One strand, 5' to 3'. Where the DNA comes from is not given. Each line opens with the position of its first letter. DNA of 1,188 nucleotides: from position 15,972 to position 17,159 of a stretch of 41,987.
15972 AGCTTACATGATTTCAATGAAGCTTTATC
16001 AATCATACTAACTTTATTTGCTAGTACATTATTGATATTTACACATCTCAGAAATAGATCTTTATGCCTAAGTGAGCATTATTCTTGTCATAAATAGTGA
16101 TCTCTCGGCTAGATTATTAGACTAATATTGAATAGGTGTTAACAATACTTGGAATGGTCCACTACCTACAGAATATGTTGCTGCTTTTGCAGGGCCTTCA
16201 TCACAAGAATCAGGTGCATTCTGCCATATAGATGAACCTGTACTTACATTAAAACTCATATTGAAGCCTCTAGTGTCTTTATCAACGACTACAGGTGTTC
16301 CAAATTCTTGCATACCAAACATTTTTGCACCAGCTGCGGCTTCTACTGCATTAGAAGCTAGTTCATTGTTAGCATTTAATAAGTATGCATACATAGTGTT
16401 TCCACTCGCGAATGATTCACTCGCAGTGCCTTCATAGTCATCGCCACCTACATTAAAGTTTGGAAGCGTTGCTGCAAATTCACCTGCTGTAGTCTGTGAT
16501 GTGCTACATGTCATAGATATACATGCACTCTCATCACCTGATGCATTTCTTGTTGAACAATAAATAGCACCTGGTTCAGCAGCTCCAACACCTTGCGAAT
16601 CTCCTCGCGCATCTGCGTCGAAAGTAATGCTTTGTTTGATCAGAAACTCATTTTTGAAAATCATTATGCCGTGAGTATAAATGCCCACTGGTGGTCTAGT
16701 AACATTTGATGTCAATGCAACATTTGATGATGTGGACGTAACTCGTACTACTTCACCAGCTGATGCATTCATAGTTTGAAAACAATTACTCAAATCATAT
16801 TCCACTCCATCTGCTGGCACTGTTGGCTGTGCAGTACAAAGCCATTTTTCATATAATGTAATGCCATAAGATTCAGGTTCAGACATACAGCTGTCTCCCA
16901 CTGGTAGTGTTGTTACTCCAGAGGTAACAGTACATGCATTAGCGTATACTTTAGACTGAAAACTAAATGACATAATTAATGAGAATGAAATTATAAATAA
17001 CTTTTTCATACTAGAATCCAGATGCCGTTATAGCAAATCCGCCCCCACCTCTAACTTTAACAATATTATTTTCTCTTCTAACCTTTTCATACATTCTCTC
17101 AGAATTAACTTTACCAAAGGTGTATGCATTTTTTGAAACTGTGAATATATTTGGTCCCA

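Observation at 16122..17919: Passenger-less inverse-autotransporter barrel followed 1 nt later by a separately exported Cys-rich protein (possible split type Ve system)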

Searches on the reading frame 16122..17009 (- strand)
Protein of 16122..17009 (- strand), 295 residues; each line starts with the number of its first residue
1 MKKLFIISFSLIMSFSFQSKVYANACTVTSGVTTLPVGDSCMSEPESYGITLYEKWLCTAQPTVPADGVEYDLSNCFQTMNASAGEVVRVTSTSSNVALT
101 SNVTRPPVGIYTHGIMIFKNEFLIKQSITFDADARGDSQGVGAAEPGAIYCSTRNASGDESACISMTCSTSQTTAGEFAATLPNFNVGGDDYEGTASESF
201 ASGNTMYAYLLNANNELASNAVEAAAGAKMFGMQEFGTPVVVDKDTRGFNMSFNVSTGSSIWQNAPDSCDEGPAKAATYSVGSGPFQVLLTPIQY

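Call 3: search_protein_families(library=pfam, proteins=[window:16122-17009:-], max_evalue=1)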
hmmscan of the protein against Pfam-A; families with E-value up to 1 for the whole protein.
window:16122-17009:- (295 aa): 0 families

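Call 4: search_protein_families(library=ncbifam, proteins=[window:16122-17009:-], max_evalue=1)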
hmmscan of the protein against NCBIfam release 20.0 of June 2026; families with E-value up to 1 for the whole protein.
window:16122-17009:- (295 aa): 1 family
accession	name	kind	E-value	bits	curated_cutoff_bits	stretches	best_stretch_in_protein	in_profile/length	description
NF011746.1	PRK15199.1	equivalog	0.017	14.5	472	1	58-104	25-70/335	type 1 fimbria D-mannose specific adhesin FimH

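Call 5: find_homologous_proteins(query=window:16122-17009:-)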
Query window:16122-17009:- (295 aa): 22 proteins with E <= 0.001 among 1631 candidates.
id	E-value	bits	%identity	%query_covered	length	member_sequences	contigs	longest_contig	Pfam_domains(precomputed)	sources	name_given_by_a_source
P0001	1.1e-183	627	100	96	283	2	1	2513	-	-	-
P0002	2.7e-141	488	76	100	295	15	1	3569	-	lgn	-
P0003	9.9e-141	486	76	100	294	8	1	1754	-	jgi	-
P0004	1.2e-140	486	77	100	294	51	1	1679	-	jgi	jgi:hypothetical protein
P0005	8.6e-139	480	76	95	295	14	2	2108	-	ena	-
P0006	8.4e-135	467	74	95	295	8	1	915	-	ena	-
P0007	8.4e-135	467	74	100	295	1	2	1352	-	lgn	-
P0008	7.3e-125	434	72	100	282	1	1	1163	-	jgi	jgi:hypothetical protein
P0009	1.5e-124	433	71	100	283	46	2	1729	-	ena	-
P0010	3.4e-123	429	71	99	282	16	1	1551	-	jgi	jgi:hypothetical protein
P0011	3.9e-78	281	52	100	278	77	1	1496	-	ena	-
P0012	4.8e-71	258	47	100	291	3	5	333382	-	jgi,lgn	jgi:hypothetical protein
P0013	6.0e-71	257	47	100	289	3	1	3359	-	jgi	-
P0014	1.4e-70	256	50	94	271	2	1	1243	-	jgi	jgi:hypothetical protein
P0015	3.3e-70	255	46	100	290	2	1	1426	-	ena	-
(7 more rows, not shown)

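Call 7: find_encoding_contigs(protein=P0012, flank=6000, max_places=4)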
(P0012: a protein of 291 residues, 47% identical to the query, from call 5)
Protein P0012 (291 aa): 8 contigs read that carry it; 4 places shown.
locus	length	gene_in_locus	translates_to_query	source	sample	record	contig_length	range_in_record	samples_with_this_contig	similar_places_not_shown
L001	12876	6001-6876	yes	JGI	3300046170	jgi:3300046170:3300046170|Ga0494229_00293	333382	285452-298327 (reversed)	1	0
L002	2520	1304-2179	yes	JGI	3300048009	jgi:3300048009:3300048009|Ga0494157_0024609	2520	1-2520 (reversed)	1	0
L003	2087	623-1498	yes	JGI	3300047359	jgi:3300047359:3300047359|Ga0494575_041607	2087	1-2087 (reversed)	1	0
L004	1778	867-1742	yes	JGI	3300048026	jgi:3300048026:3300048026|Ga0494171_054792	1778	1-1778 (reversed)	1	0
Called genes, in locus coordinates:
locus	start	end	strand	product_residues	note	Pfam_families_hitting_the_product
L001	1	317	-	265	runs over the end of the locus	PF04879:Molybdop_Fe4S4 (weak), PF00384:Molybdopterin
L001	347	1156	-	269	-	PF12838:Fer4_7 (faint), PF00037:Fer4, PF12837:Fer4_6 (weak), PF13237:Fer4_10 (weak)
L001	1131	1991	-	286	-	PF14691:Fer4_20, PF13738:Pyr_redox_3 (faint), PF01262:AlaDh_PNT_C (faint), PF01946:Thi4 (faint), PF07992:Pyr_redox_2, PF01266:DAO (weak), PF12831:FAD_oxidored, PF13450:NAD_binding_8, +4 more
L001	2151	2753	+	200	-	PF07040:DUF1326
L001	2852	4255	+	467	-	PF07719:TPR_2 (faint), PF00515:TPR_1 (weak), PF13414:TPR_11 (weak), PF13424:TPR_12, PF00515:TPR_1 (weak), PF13181:TPR_8 (weak), PF13424:TPR_12 (weak), PF13414:TPR_11 (weak), +9 more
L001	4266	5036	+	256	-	PF23914:TPR_CcmH_CycH (weak), PF13414:TPR_11, PF00515:TPR_1, PF07719:TPR_2 (weak), PF13181:TPR_8 (weak), PF13424:TPR_12 (weak), PF13414:TPR_11, PF00515:TPR_1 (weak), +11 more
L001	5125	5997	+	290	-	PF11924:IAT_beta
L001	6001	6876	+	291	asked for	-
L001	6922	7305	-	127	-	PF03203:MerC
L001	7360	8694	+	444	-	PF01979:Amidohydro_1, PF12890:DHOase, PF07969:Amidohydro_3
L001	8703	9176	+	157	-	PF00383:dCMP_cyt_deam_1, PF14437:MafB19-deam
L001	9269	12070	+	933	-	PF00311:PEPcase, PF14010:PEPcase_2 (weak)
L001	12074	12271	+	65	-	PF11146:DUF2905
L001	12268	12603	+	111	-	PF00717:Peptidase_S24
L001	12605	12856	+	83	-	PF00462:Glutaredoxin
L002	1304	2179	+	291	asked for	-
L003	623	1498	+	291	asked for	-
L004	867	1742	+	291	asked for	-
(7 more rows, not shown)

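Call 24: predict_structure(alignment_id=A2)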
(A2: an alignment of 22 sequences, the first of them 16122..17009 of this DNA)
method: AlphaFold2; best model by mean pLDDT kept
length: 295 residues; sequences in the alignment: 22
mean_pLDDT: 66.1   pTM: 0.65
mean pLDDT of the five models: 66.1, 62.7, 59.2, 56.6, 50.5
residues with pLDDT >= 90: 42; 70-90: 89; 50-70: 103; < 50: 61
segments of 3 or more residues with pLDDT < 50: 9-43, 155-158, 254-259, 284-295
pLDDT, mean of each block of 10 residues (from residue 1): 51 37 26 27 57 90 92 92 81 61 84 88 64 66 60 53 65 57 65 74 76 93 86 84 71 48 70 72 45 30
secondary structure, 60 per line:
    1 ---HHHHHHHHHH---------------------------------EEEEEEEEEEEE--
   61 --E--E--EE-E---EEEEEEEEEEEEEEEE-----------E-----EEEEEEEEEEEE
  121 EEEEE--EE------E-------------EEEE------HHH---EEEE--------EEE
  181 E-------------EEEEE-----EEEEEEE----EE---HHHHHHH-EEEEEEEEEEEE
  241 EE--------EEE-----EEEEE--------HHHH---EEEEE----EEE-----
elements in order: H4-13 E47-58 E76-91 E109-125 E150-153 E166-169 E178-181 E195-199 E205-211 H221-227 E229-242 E251-253 E259-263 H272-275 E279-283 E288-290

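Call 29: fold_search(model_id=the predicted structure, library=pdb)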
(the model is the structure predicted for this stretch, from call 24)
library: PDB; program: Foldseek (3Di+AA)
matches with E <= 10: 192; with E <= 0.001: 0
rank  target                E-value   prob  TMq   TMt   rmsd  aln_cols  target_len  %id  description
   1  4fnv                  1.9e-01  0.03  0.08  0.05  20.0       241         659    7  Crystal Structure of Heparinase III (released 2012-11-28)
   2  4mmi                  2.3e-01  0.04  0.11  0.07  20.5       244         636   11  Crystal structure of heparan sulfate lyase HepC mutant from Pedobacter heparinus (released 2014-01-29)
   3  5mx2_o                3.6e-01  0.02  0.11  0.12  19.2       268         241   12  Photosystem II depleted of the Mn4CaO5 cluster at 2.55 A resolution (released 2017-08-02)
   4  8z9d_Oo               5.5e-01  0.02  0.11  0.12  21.2       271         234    9  cryo-EM structure of PSII-LHCII megacomplex from spinach (released 2024-11-13)
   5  9phw_O                5.8e-01  0.01  0.08  0.09  21.4       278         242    9  Structure of the D1-Val185Asn mutated photosystem II complex with slow O-O bond formation reveals changes in the Cl1 w (released 2025-10-22)
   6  2axt_O                6.2e-01  0.02  0.11  0.12  21.0       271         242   10  Crystal Structure of Photosystem II from Thermosynechococcus elongatus (released 2005-12-27)
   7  2ge4_MODEL_1_A        7.3e-01  0.03  0.13  0.19  19.1       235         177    6  High-resolution solution structure of outer membrane protein A transmembrane domain (released 2006-04-11)
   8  4ind_A                7.3e-01  0.01  0.11  0.09  25.9       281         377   10  The Triple Jelly Roll Fold and Turret Assembly in an Archaeal Virus (released 2013-01-23)
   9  5xbz_A                8.1e-01  0.01  0.09  0.05  19.8       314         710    8  Crystal structure of GH family 81 beta-1,3-glucanase from Rhizomucr miehei complexed with laminaripentaose (released 2018-03-28)
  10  6kaf_O                9.0e-01  0.02  0.11  0.14  19.6       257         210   12  C2S2M2N2-type PSII-LHCII (released 2019-10-23)
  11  4q98                  9.5e-01  0.02  0.13  0.11  23.6       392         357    9  Crystal structure of a fimbrilin (fimA) from Porphyromonas gingivalis W83 at 1.30 A resolution (PSI Community Target, Na (released 2014-06-04)
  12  6zqi_A                9.5e-01  0.01  0.10  0.07  33.2       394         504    9  Cryo-EM structure of Spondweni virus prME (released 2021-01-20)
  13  8pxc                  1.1e+00  0.04  0.14  0.16  15.7       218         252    7  Structure of Fap1, a domain of the accessory Sec-dependent serine-rich glycoprotein adhesin from Streptococcus oralis, s (released 2023-10-25)
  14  5g38                  1.1e+00  0.01  0.09  0.12  12.2       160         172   13  PsbO subunit of Photosystem II, beta barrel domain at 100K, pH 6 (released 2016-08-10)
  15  2hta_A                1.4e+00  0.01  0.09  0.09  19.5       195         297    7  Crystal Structure of a putative mutarotase (YeaD) from Salmonella typhimurium in orthorhombic form (released 2007-01-23)
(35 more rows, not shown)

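Call 42: search_protein_representatives(alignment_id=A2)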
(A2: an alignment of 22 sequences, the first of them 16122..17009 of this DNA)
Query: 22 sequences, 280 profile positions. Proteins with E-value up to 0.001 (for the whole library): 718; up to 1e-10: 417; up to 1e-30: 69. The best 150 are listed.
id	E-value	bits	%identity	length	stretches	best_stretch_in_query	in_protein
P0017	6.0e-122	422.8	-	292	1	1-280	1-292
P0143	2.1e-91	322.7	-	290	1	1-280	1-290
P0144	1.3e-77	277.3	-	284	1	4-278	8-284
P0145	3.5e-74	266.1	-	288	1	9-280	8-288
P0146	1.6e-72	260.7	-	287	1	1-280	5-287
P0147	1.5e-71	257.5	-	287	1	2-275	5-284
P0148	9.9e-69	248.2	-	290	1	3-277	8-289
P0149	2.7e-64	233.7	-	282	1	3-278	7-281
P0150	9.2e-64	231.9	-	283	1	1-280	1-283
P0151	3.2e-60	220.3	-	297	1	1-278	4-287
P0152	1.4e-59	218.2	-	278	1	8-275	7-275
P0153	7.4e-56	206.0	-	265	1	5-276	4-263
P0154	2.7e-54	200.9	-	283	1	22-278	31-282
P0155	7.9e-52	192.8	-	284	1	82-278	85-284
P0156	2.1e-51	191.4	-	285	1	9-276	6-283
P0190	8.2e-38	146.8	-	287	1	8-273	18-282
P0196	7.4e-35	137.1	-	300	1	5-275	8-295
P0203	8.1e-33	130.4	-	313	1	1-277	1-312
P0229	1.4e-27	113.2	-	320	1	22-276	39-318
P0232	2.0e-27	112.7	-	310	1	10-278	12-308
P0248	2.2e-24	102.8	-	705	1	39-269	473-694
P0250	2.6e-24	102.5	-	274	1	5-277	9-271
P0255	3.3e-23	98.9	-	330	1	25-277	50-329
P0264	3.5e-22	95.5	-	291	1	2-258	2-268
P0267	5.3e-22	94.9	-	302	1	13-258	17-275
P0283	2.3e-20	89.5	-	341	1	24-260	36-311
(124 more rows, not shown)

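Call 44: search_protein_families(library=pfam, proteins=[P0248, P0283, P0255, P0229, P0143, P0153, P0203], max_evalue=0.1)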
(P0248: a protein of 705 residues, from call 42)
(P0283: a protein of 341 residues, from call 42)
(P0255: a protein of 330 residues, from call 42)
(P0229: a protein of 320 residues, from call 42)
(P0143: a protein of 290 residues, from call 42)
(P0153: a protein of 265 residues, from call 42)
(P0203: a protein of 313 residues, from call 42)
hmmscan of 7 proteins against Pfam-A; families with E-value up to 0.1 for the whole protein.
P0248 (705 aa): 2 families
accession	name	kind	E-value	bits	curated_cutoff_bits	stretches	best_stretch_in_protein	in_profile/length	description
PF12733.13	Cadherin-like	-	2.2e-56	188.7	24.2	3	174-258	3-88/89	Cadherin-like beta sandwich domain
PF09136.16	Glucodextran_B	-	5.1e-09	36.4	27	2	398-450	17-73/83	Glucodextranase, domain B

P0283 (341 aa): 0 families

P0255 (330 aa): 0 families

P0229 (320 aa): 0 families

P0143 (290 aa): 0 families

P0153 (265 aa): 0 families

P0203 (313 aa): 0 families

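Call 48: find_related_loci(query=A2, collection=metagenome_contigs, flank=3000)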
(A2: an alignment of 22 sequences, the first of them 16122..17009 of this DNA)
Query A2 (295 aa) in metagenome_contigs; peptide patterns used: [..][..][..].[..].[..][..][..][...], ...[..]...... (x = any residue, [..] = any of these).
354 stretches matched a pattern; 129 encode a relative of the query (tblastn E <= 1e-3); the best 80 are kept; 80 distinct loci.
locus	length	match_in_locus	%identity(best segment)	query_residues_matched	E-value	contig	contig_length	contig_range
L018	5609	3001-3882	76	1-295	2e-151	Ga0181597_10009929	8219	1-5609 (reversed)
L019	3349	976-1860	76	1-295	5e-157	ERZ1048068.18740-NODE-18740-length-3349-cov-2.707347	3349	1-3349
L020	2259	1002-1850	72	1-295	6e-147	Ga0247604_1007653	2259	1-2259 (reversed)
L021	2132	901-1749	72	1-295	2e-139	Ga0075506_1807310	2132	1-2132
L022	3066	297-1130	52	1-295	2e-90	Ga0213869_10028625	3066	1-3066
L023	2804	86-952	47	1-295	2e-84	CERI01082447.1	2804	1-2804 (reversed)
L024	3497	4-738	52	36-295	1e-81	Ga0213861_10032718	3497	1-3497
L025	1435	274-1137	47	1-295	9e-85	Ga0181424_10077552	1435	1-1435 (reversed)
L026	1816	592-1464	45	1-295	9e-79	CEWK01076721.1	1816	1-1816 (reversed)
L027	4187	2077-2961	45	1-295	7e-75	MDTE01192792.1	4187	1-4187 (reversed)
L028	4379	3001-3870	45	1-295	3e-74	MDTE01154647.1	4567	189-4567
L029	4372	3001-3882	45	1-295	1e-73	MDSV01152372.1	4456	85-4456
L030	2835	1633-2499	44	4-295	2e-74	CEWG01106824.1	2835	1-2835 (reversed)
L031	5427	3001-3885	45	1-295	2e-71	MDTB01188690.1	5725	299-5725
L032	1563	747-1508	44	31-295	3e-71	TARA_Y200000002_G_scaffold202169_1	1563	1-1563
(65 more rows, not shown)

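Call 54: search_solved_structures(query=A3, max_evalue=10)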
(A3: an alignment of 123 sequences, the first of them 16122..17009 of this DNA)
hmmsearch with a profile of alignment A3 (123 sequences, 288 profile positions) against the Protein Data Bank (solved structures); distinct sequences matched with E-value up to 10: 0.

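Call 61: predict_structure(alignment_id=A3)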
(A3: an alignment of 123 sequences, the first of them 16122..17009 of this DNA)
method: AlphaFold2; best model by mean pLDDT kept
length: 295 residues; sequences in the alignment: 123
mean_pLDDT: 88.7   pTM: 0.85
mean pLDDT of the five models: 88.7, 88.1, 88.1, 88.0, 87.6
residues with pLDDT >= 90: 204; 70-90: 53; 50-70: 34; < 50: 4
segments of 3 or more residues with pLDDT < 50: 16-18
pLDDT, mean of each block of 10 residues (from residue 1): 54 53 83 92 96 98 98 98 96 86 95 97 97 87 73 96 94 97 88 80 92 97 95 95 93 91 87 80 89 81
secondary structure, 60 per line:
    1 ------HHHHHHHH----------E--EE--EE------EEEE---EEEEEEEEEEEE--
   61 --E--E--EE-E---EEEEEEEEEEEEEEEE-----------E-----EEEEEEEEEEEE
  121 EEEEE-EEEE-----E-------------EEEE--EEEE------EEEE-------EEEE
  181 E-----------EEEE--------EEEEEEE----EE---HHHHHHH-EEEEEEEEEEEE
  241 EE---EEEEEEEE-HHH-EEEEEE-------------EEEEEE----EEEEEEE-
elements in order: H7-14 E40-43 E47-58 E76-91 E109-125 E127-130 E150-153 E156-159 E166-169 E177-181 E193-196 E205-211 H221-227 E229-242 E246-253 E259-264 E278-283 E288-294

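Call 63: fold_search(model_id=the predicted structure, library=pdb)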
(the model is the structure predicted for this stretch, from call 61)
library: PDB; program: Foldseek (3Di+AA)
matches with E <= 10: 223; with E <= 0.001: 0
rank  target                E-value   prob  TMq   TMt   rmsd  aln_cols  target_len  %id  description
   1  8i4t_H                2.4e-01  0.01  0.08  0.05  29.2       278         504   13  Structure of the asymmetric unit of SFTSV virion (released 2023-09-13)
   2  6iw0_A                4.8e-01  0.01  0.10  0.08  28.7       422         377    9  Crystal structure of 5A ScFv in complex with YFV-17D sE in postfusion state (released 2019-02-13)
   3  6v4s_D                4.8e-01  0.01  0.08  0.04  25.0       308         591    7  A Closed pore conformation of a Pentameic ligand-gated ion channel with additional N-terminal domain (released 2020-06-03)
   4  6kaf_O                5.4e-01  0.03  0.11  0.14  22.3       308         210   12  C2S2M2N2-type PSII-LHCII (released 2019-10-23)
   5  5xnl_O                6.1e-01  0.01  0.09  0.10  20.4       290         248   12  Structure of stacked C2S2M2-type PSII-LHCII supercomplex from Pisum sativum (released 2017-09-20)
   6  9u7y_FC               6.1e-01  0.01  0.10  0.09  30.8       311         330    9  Structure of the tip region of the intial complex in bacterial flagellar filament assembly at 3.68 angstroms resoluti (released 2026-04-01)
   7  3v10_B                6.1e-01  0.01  0.10  0.10  20.6       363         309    7  Crystal structure of the collagen binding domain of Erysipelothrix rhusiopathiae surface protein RspB (released 2012-10-24)
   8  7tgw_B                6.4e-01  0.01  0.09  0.04  23.3       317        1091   10  Omicron spike at 3.0 A (open form) (released 2022-03-09)
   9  8zy3_A                8.9e-01  0.01  0.10  0.04  19.6       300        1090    9  Sarbecovirus BANAL-20-236 Spike Trimer in a Locked Conformation (released 2025-02-05)
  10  4gt0_A                8.9e-01  0.01  0.07  0.06  30.4       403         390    8  Structure of dengue virus serotype 1 sE containing stem to residue 421 (released 2012-12-19)
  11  3j31_P                9.4e-01  0.01  0.07  0.06  24.5       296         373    9  Life in the extremes: atomic structure of Sulfolobus Turreted Icosahedral Virus (released 2013-05-01)
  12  9i4t_O                1.1e+00  0.02  0.11  0.13  20.8       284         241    8  Photosystem II from Arabidopsis thaliana (released 2026-03-25)
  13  8j5k_O                1.1e+00  0.01  0.11  0.13  23.6       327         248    9  Structural insights into photosystem II supercomplex and trimeric FCP antennae of a centric diatom Cyclotella meneghin (released 2023-12-20)
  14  7q3g_A                1.1e+00  0.01  0.08  0.06  26.1       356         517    8  Pentameric ligand-gated ion channel, DeCLIC at pH 7 with 10 mM Ca2+ (released 2022-11-16)
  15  3ffc_D                1.1e+00  0.01  0.10  0.12  21.4       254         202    7  Crystal Structure of CF34 TCR in complex with HLA-B8/FLR (released 2009-01-27)
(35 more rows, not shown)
